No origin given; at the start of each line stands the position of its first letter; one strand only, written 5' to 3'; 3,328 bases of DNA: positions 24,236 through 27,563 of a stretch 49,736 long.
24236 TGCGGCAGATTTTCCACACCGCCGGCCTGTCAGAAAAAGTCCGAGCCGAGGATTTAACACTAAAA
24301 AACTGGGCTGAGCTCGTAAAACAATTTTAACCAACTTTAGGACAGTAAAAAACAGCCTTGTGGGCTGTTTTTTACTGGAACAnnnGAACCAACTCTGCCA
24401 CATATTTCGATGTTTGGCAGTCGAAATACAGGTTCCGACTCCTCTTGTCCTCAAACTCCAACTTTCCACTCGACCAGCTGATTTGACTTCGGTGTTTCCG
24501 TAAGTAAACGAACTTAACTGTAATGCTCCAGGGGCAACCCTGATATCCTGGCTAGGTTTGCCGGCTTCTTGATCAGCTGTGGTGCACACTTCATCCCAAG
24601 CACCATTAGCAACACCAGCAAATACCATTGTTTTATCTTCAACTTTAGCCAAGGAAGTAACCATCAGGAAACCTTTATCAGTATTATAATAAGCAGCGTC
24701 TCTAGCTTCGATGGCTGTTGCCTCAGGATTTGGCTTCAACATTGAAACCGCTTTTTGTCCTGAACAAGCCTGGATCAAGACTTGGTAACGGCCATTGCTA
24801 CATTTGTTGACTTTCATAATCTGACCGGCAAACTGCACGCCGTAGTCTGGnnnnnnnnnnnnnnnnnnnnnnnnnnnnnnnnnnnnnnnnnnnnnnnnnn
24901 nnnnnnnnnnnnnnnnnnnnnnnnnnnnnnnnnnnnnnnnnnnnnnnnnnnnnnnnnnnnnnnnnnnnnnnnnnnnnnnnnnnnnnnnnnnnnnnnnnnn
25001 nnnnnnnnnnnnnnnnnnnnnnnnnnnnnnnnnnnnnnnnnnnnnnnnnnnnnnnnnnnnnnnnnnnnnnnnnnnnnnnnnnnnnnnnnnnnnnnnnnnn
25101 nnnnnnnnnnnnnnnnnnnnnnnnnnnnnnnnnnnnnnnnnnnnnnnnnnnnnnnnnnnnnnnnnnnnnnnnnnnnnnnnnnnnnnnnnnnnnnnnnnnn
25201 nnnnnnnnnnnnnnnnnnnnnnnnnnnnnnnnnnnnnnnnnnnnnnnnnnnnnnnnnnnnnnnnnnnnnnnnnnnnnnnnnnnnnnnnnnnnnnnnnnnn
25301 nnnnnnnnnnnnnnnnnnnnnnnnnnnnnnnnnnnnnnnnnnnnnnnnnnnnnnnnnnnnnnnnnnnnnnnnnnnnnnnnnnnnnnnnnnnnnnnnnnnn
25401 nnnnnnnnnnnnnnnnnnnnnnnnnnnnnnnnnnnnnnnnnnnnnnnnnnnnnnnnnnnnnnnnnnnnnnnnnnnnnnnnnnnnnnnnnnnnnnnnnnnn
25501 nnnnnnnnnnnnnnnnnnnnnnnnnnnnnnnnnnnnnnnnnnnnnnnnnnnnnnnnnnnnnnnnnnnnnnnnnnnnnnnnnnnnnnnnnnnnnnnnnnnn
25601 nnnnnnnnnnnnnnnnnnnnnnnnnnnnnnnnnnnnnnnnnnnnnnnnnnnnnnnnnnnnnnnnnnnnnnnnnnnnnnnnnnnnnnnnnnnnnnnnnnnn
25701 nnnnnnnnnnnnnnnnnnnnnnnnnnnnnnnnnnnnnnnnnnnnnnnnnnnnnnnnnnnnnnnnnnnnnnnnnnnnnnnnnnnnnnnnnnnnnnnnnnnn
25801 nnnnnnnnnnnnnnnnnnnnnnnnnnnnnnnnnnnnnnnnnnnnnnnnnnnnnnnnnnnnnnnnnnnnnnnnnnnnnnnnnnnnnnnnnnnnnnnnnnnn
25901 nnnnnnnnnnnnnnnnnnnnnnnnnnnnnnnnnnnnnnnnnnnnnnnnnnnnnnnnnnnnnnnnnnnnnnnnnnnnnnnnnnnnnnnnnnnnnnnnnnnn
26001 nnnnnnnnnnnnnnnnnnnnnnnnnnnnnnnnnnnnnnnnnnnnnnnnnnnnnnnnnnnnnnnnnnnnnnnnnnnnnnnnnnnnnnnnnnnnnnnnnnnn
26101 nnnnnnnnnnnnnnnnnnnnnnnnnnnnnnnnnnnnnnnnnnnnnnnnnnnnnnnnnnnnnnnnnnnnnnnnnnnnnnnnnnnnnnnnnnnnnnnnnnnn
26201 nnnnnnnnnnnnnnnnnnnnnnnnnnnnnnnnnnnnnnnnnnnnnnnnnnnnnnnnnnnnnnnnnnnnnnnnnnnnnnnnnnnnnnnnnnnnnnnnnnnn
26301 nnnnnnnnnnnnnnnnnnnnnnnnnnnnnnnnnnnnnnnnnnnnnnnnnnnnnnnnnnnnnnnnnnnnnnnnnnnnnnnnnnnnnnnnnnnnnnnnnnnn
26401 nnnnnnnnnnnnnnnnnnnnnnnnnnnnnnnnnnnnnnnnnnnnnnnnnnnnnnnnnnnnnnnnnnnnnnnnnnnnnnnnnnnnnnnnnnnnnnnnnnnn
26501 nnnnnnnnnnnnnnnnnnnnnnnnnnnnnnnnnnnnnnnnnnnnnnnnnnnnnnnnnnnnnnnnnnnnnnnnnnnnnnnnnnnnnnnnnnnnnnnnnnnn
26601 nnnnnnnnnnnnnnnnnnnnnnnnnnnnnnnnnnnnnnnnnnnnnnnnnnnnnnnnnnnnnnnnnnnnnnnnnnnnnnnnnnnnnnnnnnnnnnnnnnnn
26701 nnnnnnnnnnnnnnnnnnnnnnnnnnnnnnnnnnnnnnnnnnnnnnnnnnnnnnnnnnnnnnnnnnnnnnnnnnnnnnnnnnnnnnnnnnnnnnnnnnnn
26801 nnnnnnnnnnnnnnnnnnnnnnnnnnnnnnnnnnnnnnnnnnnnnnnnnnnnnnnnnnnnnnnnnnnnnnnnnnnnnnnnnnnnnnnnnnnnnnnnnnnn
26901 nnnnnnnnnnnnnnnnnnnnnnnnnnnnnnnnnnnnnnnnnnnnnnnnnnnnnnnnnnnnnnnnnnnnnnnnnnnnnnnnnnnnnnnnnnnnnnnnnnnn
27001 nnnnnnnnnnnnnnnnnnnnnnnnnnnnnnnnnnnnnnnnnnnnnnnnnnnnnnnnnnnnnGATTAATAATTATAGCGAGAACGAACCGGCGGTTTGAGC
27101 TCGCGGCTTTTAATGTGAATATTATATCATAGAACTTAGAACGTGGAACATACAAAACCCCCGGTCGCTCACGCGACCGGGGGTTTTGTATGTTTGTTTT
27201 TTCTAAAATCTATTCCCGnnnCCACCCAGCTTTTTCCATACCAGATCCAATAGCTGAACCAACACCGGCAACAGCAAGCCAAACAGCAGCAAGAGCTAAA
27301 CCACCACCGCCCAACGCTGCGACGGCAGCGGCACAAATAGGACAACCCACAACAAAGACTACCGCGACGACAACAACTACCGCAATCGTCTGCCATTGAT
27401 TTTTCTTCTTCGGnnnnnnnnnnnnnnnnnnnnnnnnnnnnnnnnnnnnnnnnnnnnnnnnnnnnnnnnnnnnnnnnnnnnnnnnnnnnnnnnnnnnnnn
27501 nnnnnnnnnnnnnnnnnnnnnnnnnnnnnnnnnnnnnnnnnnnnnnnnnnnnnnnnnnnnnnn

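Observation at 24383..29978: Tandem paralogous giant surface proteins (PG-binding + Ig-like + LamG) adjacent to the T4SS-like cluster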

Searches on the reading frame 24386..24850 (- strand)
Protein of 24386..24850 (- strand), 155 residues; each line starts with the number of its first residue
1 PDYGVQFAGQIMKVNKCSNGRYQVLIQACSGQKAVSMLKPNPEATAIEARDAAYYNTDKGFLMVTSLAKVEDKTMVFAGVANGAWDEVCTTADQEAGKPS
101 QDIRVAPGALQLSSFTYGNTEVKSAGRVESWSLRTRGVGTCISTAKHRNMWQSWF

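Call 82: search_protein_families(library=pfam, proteins=[window:24386-24850:-], max_evalue=10)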
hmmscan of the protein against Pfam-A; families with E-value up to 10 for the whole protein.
window:24386-24850:- (155 aa): 1 family
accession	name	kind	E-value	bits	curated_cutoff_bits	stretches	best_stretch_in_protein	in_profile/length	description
PF01333.25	Apocytochr_F_C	-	0.04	14.4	30.4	1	4-44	6-46/118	Apocytochrome F, C-terminal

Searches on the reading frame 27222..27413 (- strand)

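Call 73: search_protein_families(library=pfam, proteins=[window:27222-27413:-], max_evalue=10)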
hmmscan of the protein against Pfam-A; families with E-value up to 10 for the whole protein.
seq(64 aa): 3 families
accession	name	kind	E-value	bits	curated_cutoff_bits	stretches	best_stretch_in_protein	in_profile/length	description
PF19744.4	DUF6232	-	0.47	11.3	27.4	1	8-49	37-74/117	Family of unknown function (DUF6232)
PF00487.30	FA_desaturase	-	0.76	9.9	29.7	1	5-52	132-171/253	Fatty acid desaturase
PF20990.2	DUF2207_C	-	1.1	9.3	33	1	3-55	131-183/247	Predicted membrane protein (DUF2207) C-terminal domain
